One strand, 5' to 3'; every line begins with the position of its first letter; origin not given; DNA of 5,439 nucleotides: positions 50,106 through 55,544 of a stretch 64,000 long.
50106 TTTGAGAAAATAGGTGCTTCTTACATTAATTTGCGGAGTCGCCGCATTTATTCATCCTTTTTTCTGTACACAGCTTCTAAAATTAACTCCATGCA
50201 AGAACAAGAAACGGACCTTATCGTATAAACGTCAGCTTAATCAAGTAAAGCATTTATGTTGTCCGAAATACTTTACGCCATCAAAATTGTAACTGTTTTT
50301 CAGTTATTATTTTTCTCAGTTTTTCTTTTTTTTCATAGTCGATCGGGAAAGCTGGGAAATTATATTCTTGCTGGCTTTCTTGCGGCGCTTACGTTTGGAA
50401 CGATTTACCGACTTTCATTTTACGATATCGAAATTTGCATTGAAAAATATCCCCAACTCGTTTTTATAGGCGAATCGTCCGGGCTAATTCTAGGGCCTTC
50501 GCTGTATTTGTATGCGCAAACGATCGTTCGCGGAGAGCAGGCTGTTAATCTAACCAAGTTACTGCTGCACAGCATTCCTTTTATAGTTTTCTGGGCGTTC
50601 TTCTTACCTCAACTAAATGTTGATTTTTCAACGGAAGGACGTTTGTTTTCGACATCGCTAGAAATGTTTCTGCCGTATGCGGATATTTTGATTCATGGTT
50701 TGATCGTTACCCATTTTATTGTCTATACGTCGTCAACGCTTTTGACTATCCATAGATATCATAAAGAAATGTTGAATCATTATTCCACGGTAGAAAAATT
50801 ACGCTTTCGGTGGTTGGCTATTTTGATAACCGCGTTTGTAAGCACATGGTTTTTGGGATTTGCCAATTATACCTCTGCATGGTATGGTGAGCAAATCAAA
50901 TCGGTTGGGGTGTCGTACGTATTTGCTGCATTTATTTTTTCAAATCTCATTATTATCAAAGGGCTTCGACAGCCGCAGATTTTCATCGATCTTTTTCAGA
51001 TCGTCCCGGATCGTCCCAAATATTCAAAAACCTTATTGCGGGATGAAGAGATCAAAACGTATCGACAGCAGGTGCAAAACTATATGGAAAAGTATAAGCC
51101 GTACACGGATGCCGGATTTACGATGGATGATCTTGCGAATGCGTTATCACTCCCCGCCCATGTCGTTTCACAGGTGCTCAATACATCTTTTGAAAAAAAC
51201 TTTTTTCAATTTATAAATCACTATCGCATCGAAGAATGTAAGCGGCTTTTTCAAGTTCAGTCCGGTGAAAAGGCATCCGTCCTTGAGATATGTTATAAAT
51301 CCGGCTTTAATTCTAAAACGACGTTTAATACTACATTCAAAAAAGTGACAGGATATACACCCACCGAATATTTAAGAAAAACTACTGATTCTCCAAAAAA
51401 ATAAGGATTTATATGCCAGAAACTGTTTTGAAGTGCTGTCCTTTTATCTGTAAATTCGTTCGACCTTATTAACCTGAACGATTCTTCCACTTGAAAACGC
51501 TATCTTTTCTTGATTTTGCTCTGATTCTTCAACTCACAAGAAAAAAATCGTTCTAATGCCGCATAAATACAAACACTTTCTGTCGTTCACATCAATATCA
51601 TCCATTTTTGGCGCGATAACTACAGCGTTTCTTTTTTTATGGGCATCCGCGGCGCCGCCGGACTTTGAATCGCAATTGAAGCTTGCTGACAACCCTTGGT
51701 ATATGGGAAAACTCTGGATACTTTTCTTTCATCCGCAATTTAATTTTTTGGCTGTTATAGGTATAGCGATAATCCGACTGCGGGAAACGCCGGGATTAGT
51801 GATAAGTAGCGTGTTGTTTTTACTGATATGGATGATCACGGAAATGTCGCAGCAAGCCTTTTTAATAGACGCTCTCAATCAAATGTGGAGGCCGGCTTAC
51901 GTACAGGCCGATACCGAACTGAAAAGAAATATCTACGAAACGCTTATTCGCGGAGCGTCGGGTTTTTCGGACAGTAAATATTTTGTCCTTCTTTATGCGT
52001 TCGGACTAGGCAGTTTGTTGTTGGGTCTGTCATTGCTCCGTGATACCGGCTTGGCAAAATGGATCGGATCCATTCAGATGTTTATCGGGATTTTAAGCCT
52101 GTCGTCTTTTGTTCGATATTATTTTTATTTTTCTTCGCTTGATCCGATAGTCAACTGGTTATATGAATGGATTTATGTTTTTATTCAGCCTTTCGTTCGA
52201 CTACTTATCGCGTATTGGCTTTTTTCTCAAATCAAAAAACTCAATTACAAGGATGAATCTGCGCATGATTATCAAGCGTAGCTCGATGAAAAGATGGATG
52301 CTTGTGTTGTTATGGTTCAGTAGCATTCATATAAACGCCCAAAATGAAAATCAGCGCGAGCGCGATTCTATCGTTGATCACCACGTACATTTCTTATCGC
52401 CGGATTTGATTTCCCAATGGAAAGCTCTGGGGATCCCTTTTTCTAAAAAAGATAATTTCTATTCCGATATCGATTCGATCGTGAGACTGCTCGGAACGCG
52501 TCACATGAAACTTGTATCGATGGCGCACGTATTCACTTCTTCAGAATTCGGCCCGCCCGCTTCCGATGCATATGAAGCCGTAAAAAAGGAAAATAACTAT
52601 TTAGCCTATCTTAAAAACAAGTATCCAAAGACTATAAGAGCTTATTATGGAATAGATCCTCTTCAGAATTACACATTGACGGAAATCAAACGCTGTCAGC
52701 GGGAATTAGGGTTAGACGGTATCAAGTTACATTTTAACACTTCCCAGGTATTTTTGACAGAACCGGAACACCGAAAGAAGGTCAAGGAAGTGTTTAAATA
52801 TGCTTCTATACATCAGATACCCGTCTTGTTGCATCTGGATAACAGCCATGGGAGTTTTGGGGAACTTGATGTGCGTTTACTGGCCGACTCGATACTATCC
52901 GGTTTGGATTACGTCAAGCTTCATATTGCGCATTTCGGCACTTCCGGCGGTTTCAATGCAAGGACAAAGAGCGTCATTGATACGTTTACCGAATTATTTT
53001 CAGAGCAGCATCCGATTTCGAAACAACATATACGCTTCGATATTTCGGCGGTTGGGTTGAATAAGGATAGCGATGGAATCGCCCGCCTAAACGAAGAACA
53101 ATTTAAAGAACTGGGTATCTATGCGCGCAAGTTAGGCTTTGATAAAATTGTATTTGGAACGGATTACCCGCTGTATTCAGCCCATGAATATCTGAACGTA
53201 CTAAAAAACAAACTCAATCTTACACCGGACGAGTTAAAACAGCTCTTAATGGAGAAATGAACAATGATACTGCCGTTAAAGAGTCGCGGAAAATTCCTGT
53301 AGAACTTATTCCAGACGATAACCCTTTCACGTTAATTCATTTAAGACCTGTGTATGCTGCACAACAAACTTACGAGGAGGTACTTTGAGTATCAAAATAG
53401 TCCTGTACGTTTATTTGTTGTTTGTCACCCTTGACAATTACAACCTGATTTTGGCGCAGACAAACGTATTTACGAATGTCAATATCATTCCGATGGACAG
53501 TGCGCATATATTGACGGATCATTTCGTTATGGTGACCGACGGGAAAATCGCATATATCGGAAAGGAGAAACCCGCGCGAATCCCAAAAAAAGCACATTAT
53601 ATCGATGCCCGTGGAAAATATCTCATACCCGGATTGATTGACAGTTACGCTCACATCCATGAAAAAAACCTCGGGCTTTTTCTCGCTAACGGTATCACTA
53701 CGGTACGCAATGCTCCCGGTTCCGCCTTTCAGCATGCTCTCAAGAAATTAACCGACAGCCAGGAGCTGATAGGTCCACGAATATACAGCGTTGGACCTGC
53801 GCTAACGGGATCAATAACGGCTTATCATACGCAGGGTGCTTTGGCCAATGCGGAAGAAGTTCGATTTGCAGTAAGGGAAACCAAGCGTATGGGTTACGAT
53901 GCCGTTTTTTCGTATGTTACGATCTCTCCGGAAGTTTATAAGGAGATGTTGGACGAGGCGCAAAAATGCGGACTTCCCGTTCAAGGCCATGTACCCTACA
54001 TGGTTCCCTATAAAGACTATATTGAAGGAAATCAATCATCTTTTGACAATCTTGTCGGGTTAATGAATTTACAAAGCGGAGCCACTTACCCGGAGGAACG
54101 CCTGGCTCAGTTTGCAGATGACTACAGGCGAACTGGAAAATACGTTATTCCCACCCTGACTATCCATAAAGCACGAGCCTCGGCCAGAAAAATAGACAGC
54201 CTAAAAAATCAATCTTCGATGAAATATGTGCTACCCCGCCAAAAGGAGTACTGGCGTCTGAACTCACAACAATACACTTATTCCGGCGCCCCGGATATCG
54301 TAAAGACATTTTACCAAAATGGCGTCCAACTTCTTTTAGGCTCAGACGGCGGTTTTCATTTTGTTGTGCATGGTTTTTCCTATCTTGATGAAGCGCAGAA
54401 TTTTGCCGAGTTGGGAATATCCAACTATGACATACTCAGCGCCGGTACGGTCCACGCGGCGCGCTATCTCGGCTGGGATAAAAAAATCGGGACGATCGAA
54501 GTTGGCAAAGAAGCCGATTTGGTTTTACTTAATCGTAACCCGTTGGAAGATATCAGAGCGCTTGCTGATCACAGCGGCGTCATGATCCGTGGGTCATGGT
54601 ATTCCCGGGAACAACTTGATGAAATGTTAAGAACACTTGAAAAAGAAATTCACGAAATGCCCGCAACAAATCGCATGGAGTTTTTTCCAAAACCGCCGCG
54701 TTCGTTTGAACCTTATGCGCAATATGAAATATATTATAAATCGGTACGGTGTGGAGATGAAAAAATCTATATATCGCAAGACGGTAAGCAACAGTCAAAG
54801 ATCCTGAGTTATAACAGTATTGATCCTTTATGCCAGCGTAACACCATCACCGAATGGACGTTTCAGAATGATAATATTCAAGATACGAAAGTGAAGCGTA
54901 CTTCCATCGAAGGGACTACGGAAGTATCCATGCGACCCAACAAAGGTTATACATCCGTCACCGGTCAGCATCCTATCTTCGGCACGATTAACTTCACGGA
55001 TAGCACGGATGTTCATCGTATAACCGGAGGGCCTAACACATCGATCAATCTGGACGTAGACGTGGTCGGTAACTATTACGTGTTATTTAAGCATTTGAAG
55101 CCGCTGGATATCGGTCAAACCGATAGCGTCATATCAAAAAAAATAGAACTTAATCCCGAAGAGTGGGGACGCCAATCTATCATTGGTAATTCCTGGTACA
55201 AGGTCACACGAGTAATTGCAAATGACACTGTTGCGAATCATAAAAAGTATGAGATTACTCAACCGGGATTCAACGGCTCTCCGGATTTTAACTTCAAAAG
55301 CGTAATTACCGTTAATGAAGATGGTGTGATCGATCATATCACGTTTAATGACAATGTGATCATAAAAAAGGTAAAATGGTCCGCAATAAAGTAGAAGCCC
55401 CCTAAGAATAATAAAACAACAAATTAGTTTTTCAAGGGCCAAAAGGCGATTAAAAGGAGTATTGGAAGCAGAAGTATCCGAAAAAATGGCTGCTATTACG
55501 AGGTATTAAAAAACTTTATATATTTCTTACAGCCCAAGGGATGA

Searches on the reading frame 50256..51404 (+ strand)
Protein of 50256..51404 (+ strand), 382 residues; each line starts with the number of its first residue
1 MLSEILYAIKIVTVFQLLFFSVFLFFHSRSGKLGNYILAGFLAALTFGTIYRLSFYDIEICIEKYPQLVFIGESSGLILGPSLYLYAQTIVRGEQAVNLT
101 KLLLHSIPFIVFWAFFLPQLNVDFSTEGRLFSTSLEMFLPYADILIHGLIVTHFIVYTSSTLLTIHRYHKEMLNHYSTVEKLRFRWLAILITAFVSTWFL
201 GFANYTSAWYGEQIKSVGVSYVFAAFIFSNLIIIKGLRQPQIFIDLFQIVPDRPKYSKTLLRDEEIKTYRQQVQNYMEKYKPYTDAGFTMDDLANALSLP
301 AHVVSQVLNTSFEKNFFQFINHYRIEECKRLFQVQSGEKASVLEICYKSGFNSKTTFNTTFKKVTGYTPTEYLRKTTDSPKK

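Call 64: search_protein_families(library=pfam, proteins=[window:50256-51404:+], max_evalue=0.00001)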
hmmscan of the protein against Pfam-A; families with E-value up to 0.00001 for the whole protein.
window:50256-51404:+ (382 aa): 2 families
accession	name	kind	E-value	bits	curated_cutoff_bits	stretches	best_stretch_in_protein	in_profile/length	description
PF12833.13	HTH_18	-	7.9e-15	55.4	33.6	1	293-374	1-79/80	Helix-turn-helix domain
PF00165.29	HTH_AraC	-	5.1e-09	36.5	26.6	1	340-374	9-42/42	Bacterial regulatory helix-turn-helix proteins, AraC family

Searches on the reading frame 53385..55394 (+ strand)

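Call 64: search_protein_families(library=pfam, proteins=[window:53385-55394:+], max_evalue=0.00001)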
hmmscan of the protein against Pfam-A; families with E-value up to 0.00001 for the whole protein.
window:53385-55394:+ (669 aa): 2 families
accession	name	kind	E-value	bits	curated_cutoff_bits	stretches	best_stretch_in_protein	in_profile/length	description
PF01979.26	Amidohydro_1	-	3e-22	79.8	25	1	99-404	45-343/345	Amidohydrolase family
PF07969.17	Amidohydro_3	-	6.1e-12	46.2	29.7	1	306-387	359-449/472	Amidohydrolase family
